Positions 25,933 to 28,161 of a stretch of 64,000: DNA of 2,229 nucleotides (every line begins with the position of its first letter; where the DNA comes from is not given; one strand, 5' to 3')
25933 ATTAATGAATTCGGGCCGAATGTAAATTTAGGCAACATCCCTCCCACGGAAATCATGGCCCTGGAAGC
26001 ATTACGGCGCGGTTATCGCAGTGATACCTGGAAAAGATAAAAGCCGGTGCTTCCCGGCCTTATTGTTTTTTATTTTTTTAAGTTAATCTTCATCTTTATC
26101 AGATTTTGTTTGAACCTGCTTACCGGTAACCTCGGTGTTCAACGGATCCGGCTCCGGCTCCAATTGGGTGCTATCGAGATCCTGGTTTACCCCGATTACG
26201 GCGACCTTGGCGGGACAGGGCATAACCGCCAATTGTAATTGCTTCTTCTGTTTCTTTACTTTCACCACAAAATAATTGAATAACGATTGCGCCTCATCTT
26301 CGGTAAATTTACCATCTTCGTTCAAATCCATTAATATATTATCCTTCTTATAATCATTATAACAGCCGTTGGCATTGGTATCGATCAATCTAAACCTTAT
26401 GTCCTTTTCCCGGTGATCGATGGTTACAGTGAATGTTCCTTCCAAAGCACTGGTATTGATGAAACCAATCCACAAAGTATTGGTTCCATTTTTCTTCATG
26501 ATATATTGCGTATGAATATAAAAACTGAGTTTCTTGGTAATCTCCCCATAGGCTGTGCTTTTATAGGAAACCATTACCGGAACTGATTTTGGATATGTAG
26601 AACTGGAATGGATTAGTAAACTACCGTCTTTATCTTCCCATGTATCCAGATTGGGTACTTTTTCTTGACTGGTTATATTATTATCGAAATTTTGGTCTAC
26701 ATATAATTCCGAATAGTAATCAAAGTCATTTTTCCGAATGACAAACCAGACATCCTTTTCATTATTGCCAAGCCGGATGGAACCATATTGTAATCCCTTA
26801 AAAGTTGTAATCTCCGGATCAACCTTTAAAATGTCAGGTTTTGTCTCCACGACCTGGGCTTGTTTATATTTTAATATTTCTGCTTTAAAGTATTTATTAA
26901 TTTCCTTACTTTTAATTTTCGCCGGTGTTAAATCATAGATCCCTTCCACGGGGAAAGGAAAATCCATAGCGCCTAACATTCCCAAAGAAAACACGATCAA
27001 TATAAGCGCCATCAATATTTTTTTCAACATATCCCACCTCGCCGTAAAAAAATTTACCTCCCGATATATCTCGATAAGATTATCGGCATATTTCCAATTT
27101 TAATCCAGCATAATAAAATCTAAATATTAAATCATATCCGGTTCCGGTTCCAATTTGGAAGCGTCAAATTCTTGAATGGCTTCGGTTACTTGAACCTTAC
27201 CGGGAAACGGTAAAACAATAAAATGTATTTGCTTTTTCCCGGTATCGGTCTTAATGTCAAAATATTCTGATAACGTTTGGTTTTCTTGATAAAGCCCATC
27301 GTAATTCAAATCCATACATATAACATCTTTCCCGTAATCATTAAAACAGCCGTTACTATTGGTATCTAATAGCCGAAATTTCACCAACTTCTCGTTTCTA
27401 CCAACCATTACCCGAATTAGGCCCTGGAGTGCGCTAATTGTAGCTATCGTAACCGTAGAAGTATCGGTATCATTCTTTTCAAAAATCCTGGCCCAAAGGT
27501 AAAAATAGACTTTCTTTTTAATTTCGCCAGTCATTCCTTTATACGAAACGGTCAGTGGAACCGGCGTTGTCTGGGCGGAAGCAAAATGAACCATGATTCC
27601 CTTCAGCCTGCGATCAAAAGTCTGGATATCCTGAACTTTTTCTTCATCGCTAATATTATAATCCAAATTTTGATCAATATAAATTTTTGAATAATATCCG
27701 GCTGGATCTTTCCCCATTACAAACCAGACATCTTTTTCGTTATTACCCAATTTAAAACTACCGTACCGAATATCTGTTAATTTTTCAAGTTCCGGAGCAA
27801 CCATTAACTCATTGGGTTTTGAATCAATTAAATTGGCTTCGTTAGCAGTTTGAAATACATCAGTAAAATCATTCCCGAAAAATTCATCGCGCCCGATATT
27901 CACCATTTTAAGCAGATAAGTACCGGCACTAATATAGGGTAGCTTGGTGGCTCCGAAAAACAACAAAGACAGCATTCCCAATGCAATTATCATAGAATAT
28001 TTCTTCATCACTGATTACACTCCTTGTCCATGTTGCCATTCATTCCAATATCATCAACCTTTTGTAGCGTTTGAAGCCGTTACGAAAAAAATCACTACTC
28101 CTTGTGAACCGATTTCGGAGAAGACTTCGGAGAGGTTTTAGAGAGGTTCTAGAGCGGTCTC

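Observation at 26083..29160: Tandem triplication of an unrecognised secreted protein family with three EF-hand-like calcium loops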

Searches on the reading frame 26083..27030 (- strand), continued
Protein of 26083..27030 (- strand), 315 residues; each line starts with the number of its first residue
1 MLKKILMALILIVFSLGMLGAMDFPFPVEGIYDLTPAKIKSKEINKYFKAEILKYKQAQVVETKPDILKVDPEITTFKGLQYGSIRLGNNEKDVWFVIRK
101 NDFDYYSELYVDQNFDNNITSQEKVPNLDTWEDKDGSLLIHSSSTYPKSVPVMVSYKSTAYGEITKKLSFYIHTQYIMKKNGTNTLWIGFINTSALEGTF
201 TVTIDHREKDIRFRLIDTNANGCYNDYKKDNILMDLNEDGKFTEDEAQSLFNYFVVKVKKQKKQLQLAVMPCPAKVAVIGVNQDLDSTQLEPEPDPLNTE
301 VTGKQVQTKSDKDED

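Call 79: search_protein_families(library=phrogs, max_evalue=0.01, proteins=[window:26083-27030:-])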
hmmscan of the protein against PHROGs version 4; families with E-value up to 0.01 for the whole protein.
window:26083-27030:- (315 aa): 0 families

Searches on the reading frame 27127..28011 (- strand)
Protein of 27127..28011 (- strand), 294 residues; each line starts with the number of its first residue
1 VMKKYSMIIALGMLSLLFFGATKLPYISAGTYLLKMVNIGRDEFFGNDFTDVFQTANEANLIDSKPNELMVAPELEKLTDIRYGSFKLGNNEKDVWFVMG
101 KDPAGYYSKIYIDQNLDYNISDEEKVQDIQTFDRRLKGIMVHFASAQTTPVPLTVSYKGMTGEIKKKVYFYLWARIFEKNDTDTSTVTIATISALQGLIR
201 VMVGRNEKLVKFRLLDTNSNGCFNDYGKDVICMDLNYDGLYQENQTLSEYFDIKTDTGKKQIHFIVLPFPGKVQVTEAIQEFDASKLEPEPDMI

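Call 4: search_protein_families(library=pfam, max_evalue=10, proteins=[window:27127-28011:-])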
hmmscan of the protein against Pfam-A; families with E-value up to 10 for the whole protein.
window:27127-28011:- (294 aa): 3 families
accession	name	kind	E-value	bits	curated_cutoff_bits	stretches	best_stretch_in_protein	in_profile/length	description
PF07817.19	GLE1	-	0.0032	17.3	24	1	112-190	145-221/250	GLE1-like protein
PF14172.12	DUF4309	-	0.016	15.6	25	1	87-171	31-106/133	Domain of unknown function (DUF4309)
PF16480.10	DUF5057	-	2.8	7.7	27.9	1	103-131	151-179/378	Domain of unknown function (DUF5057)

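Call 5: search_protein_families(library=ncbifam, max_evalue=10, proteins=[window:27127-28011:-])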
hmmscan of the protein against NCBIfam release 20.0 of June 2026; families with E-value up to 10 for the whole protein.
window:27127-28011:- (294 aa): 0 families

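Call 21: find_related_loci(query=A2, collection=genome_contigs, flank=10000)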
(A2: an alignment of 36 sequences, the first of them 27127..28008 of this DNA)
Query A2 (293 aa) in genome_contigs; peptide patterns used: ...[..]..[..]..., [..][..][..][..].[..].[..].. (x = any residue, [..] = any of these).
72 stretches matched a pattern; 32 encode a relative of the query (tblastn E <= 1e-3); 32 distinct loci.
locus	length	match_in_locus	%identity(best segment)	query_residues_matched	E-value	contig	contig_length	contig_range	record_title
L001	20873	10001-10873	58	2-292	2e-115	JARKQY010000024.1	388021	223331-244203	MAG: Bacillota bacterium isolate Reactor_metabat.58 k141_125676, whole genome shotgun sequence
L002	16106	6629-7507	43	1-291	4e-71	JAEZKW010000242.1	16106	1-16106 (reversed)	MAG: Bacillota bacterium isolate OH_CDB_50 k127_1395929, whole genome shotgun sequence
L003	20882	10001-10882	42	1-293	3e-70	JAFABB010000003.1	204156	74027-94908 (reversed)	MAG: Bacillota bacterium isolate OH_SBB_108 k127_953884, whole genome shotgun sequence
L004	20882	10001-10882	40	1-293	2e-68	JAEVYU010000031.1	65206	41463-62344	MAG: Bacillota bacterium isolate OH_PBB_143 k127_1787683, whole genome shotgun sequence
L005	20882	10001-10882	41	1-293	2e-67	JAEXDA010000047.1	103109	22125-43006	MAG: Bacillota bacterium isolate OH_HBB_134 k127_583749, whole genome shotgun sequence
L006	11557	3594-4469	40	1-291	5e-67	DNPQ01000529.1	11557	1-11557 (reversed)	MAG TPA_asm: Bacillota bacterium isolate UBA8347 contig_24906, whole genome shotgun sequence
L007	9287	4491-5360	39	1-291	7e-64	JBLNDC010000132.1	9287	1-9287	MAG: Bacteroidota bacterium isolate MAG109 PRJNA950955_bin18_renamed_131, whole genome shotgun sequence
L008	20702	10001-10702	46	56-287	1e-61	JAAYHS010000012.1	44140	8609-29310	MAG: Bacillota bacterium isolate AS09scLD_40 11998_AS09, whole genome shotgun sequence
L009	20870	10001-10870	39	1-292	2e-61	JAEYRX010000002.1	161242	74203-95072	MAG: Bacillota bacterium isolate OH_CBB_75 k127_434914, whole genome shotgun sequence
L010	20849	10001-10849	40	11-291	3e-61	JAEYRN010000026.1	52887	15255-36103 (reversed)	MAG: Bacillota bacterium isolate OH_CBB_61 k127_974916, whole genome shotgun sequence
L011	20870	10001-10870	39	1-291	3e-61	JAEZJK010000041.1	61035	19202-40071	MAG: Bacillota bacterium isolate OH_CDB_235 k127_1820444, whole genome shotgun sequence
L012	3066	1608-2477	39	1-288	2e-60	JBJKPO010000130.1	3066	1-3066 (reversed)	MAG: Bacillota bacterium isolate Bin_124 S1Ck127_825818_flag_1_multi_7.0000_len_3066, whole genome shotgun sequence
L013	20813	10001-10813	39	20-291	3e-59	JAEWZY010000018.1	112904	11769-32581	MAG: Bacillota bacterium isolate OH_SFB_226 k127_129304, whole genome shotgun sequence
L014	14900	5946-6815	38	1-289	8e-59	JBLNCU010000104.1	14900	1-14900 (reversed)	MAG: Bacillota bacterium isolate MAG117 PRJNA950955_bin25_renamed_103, whole genome shotgun sequence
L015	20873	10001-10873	39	1-291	7e-59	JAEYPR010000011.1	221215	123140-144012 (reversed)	MAG: Bacillota bacterium isolate OH_CBB_200 k127_2286518, whole genome shotgun sequence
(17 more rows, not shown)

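Call 23: predict_structure(alignment_id=A2)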
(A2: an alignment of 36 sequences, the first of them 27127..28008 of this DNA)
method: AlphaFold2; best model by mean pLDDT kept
length: 293 residues; sequences in the alignment: 36
mean_pLDDT: 89.8   pTM: 0.84
mean pLDDT of the five models: 89.8, 89.7, 89.6, 89.3, 89.2
residues with pLDDT >= 90: 208; 70-90: 62; 50-70: 18; < 50: 5
segments of 3 or more residues with pLDDT < 50: 17-20
pLDDT, mean of each block of 10 residues (from residue 1): 71 54 86 93 72 83 96 96 97 97 97 97 96 93 93 94 95 93 95 96 90 95 94 89 90 84 95 92 89 63
secondary structure, 60 per line:
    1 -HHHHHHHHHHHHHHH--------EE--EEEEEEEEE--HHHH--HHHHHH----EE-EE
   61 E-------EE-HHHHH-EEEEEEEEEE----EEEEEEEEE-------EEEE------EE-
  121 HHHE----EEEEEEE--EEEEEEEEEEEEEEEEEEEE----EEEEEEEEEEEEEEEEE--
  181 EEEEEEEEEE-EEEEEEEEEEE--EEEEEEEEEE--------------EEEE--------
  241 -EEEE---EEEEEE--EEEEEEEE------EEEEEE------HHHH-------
elements in order: H2-16 E29-37 H40-43 H46-51 E59-61 H72-76 E78-87 E92-100 E108-111 E129-135 E138-157 E162-178 E181-190 E192-202 E205-214 E229-232 E242-245 E249-254 E257-264 E271-276 H283-286

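Call 26: fold_search(model_id=the predicted structure, library=pdb)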
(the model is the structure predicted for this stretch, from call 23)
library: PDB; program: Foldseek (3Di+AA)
matches with E <= 10: 469; with E <= 0.001: 0
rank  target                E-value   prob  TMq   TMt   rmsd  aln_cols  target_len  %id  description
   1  8tqe_A                1.2e-01  0.11  0.14  0.02  22.7       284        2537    9  XptA2 wild type (released 2023-09-27)
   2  6rw6_A                2.3e-01  0.08  0.13  0.03  23.1       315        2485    9  Cryo-EM structure of Photorhabdus luminescens TcdA1 (released 2019-10-23)
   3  4pws                  2.4e-01  0.12  0.14  0.20  17.2       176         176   10  Crystal structure of secreted proline rich antigen MTC28 (Rv0040c) at 2.15 A with bound chloride from Mycobacterium tube (released 2015-03-25)
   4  4yfw_A                2.5e-01  0.14  0.12  0.19  17.3       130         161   10  Structural basis of glycan recognition in neonate-specific rotaviruses (released 2015-09-30)
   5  9mli_A                2.7e-01  0.09  0.15  0.02  23.0       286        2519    9  Xenorhabdus nematophilus XptA2 RBD C Chimera (released 2025-03-05)
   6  5vki_A                3.1e-01  0.16  0.12  0.19  17.0       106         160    9  Crystal structure of P[19] rotavirus VP8* complexed with mucin core 2 (released 2017-11-08)
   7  4o9y_G                3.1e-01  0.06  0.13  0.02  22.8       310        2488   10  Crystal Structure of TcdA1 (released 2014-02-26)
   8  4ol4                  3.3e-01  0.07  0.13  0.18  16.6       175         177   11  Crystal structure of secreted proline rich antigen MTC28 (Rv0040c) from Mycobacterium tuberculosis (released 2015-01-28)
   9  8tv0_A                3.5e-01  0.08  0.15  0.02  21.3       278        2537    8  XptA2 wild type (released 2023-09-27)
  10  3bdr                  3.7e-01  0.15  0.16  0.25  15.3       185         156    9  Crystal structure of fatty acid-binding protein-like Ycf58 from Thermosynecoccus elongatus. Northeast Structural Genomic (released 2007-11-27)
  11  3mh8_B                3.9e-01  0.08  0.11  0.15  16.0       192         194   11  Crystal structure of LprG from Mycobacterium tuberculosis (released 2010-09-01)
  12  4drr                  4.3e-01  0.18  0.12  0.19  17.1       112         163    9  Cell attachment protein VP8* of a human rotavirus specifically interacts with A-type histo-blood group antigen (released 2012-04-11)
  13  2p3j                  5.6e-01  0.11  0.12  0.19  17.1       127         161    6  Crystal structure of the Arg101Ala mutant protein of Rhesus rotavirus VP8* (released 2008-03-11)
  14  9jak_A                5.9e-01  0.13  0.11  0.17  17.3       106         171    8  P[28] rotavirus VP8* protein with LNFP-I (released 2025-07-09)
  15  8qja_A                5.9e-01  0.01  0.08  0.03  21.1       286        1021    7  T6SS-linked Rhs repeat protein - Advenella mimigardefordensis VgrG-Rhs core (released 2024-09-25)
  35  1bp1                  9.9e-01  0.02  0.12  0.09  22.9       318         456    9  CRYSTAL STRUCTURE OF BPI, THE HUMAN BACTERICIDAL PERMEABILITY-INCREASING PROTEIN (released 1997-09-04)
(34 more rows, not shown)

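Call 28: search_solved_structures(query=A2, max_evalue=10, show_alignments=3)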
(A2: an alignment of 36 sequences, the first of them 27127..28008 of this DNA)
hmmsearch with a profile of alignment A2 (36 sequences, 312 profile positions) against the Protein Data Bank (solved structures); distinct sequences matched with E-value up to 10: 0.

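Call 32: fold_search(model_id=the predicted structure, library=viral)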
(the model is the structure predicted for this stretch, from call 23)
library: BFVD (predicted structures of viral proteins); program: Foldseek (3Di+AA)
matches with E <= 10: 555; with E <= 0.001: 0
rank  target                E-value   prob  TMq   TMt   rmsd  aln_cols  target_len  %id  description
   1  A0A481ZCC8            6.3e-02  0.38  0.16  0.26  11.2       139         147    6  Uncharacterized protein [Pithovirus LCPAC401]
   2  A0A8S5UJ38            6.7e-02  0.20  0.11  0.08  20.2       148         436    9  Zinc ribbon domain protein [Siphoviridae sp. ctTDf8]
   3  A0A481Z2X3            1.1e-01  0.18  0.16  0.08  19.7       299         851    8  Collagen triple helix repeat protein [Pithovirus LCPAC102]
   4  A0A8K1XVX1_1          1.5e-01  0.07  0.10  0.05  22.8       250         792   13  RNA-dependent RNA polymerase [Hangzhou nora-like virus 2]
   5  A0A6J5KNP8            1.8e-01  0.04  0.10  0.06  20.0       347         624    7  Uncharacterized protein [uncultured Caudovirales phage]
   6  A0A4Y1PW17            1.9e-01  0.16  0.13  0.21  17.3       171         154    6  (no name in the UniProt tables at hand)
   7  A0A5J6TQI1            2.4e-01  0.04  0.11  0.08  26.2       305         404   11  (no name in the UniProt tables at hand)
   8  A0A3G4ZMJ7            2.5e-01  0.10  0.11  0.05  15.6       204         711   11  AAA family ATPase [Terrestrivirus sp.]
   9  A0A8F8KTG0            2.8e-01  0.13  0.12  0.08  18.0       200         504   14  Mitochondrial chaperone BCS1 [Clandestinovirus]
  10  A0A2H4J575            3.1e-01  0.04  0.11  0.09  25.9       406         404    9  Uncharacterized protein [uncultured Caudovirales phage]
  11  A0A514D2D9            3.2e-01  0.15  0.15  0.08  17.8       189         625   14  Uncharacterized protein [Leviviridae sp.]
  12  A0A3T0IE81            3.6e-01  0.15  0.15  0.15  18.7       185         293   11  (no name in the UniProt tables at hand)
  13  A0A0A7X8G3            3.6e-01  0.04  0.10  0.07  17.4       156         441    6  Uncharacterized protein [Escherichia phage Bp4]
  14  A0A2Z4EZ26            3.8e-01  0.02  0.10  0.07  27.8       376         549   10  (no name in the UniProt tables at hand)
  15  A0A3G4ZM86            4.0e-01  0.72  0.14  0.44   2.5        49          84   12  Uncharacterized protein [Terrestrivirus sp.]
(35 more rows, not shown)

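Call 46: search_protein_families(library=pfam, max_evalue=0.001, proteins=[L003:5316-6194:-, L003:6370-8751:+, L003:8758-9405:-, L003:10894-11889:-, L003:11896-12288:-, L003:12379-14454:-, L003:14541-15017:-, L003:15032-16036:-])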
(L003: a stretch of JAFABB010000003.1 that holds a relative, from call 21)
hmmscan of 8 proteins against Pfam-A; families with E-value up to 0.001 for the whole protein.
L003:5316-6194:- (292 aa): 1 family
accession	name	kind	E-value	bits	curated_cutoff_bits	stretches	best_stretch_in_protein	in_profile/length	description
PF01551.29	Peptidase_M23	-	5.1e-30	104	28.7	1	187-281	2-96/96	Peptidase family M23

L003:6370-8751:+ (793 aa): 6 families
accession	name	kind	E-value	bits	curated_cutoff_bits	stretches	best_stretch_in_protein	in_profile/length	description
PF13307.12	Helicase_C_2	-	1.6e-35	123.1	25.3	1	603-771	1-167/170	Helicase C-terminal domain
PF06733.21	DEAD_2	-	3.2e-12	46.9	21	1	286-409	53-172/172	DEAD_2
PF04851.21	ResIII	-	1.1e-05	25.9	22.5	0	201-259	5-63/164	Type III restriction enzyme, res subunit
PF00270.35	DEAD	-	1.3e-05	25.5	26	1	213-253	9-49/167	DEAD/DEAH box helicase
PF12705.13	PDDEXK_1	-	3.4e-05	24.3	22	1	54-190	105-221/247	PD-(D/E)XK nuclease superfamily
PF06777.17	HBB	-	0.00013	22.1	30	1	502-590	105-189/190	Helical and beta-bridge domain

L003:8758-9405:- (215 aa): 2 families
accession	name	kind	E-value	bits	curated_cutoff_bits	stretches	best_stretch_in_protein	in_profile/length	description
PF00246.29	Peptidase_M14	-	4.9e-15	56.3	21.6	1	7-143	23-190/286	Zinc carboxypeptidase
PF24827.1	AstE_AspA_cat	-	3.7e-12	46.6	25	1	23-92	2-66/192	Succinylglutamate desuccinylase/Aspartoacylase catalytic domain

L003:10894-11889:- (331 aa): 0 families

L003:11896-12288:- (130 aa): 3 families
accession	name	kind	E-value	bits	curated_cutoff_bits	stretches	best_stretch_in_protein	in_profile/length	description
PF00575.29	S1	-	4.3e-18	65.9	22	1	4-72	3-73/74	S1 RNA binding domain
PF23459.1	S1_RRP5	-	2e-06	28.7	27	1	4-70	2-68/72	RRP5 S1 domain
PF24685.1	OB_RRP5_4th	-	0.00043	20.7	31.5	1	5-63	8-71/92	RRP5 OB-fold domain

L003:12379-14454:- (691 aa): 0 families

L003:14541-15017:- (158 aa): 3 families
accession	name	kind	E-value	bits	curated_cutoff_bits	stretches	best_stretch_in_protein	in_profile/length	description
PF04024.17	PspC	-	1e-19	70.5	25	1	18-73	1-55/58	PspC domain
PF18917.5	LiaI-LiaF-like_TM1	-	7.5e-05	23.2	27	1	111-152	1-42/42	LiaI-LiaF-like transmembrane region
PF22570.1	LiaF-TM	-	0.00021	22.5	27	1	112-156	1-46/98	LiaF transmembrane domain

L003:15032-16036:- (334 aa): 1 family
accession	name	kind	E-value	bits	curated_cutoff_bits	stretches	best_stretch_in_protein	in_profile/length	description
PF03706.18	LPG_synthase_TM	-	1.2e-36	127.2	33.4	1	14-323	4-302/302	Lysylphosphatidylglycerol synthase TM region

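Call 70: search_protein_families(library=pfam, max_evalue=0.01, proteins=[L003:10894-11889:-, L003:12379-14454:-])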
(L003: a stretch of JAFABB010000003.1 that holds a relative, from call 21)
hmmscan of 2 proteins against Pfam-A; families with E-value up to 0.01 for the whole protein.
L003:10894-11889:- (331 aa): 0 families

L003:12379-14454:- (691 aa): 0 families

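Call 78: search_protein_families(library=padloc, max_evalue=0.01, proteins=[window:27127-28008:-])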
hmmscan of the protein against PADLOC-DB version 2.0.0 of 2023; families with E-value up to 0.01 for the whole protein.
window:27127-28008:- (293 aa): 0 families

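Call 79: search_protein_families(library=phrogs, max_evalue=0.01, proteins=[window:27127-28008:-])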
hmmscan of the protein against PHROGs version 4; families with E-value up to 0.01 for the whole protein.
window:27127-28008:- (293 aa): 0 families
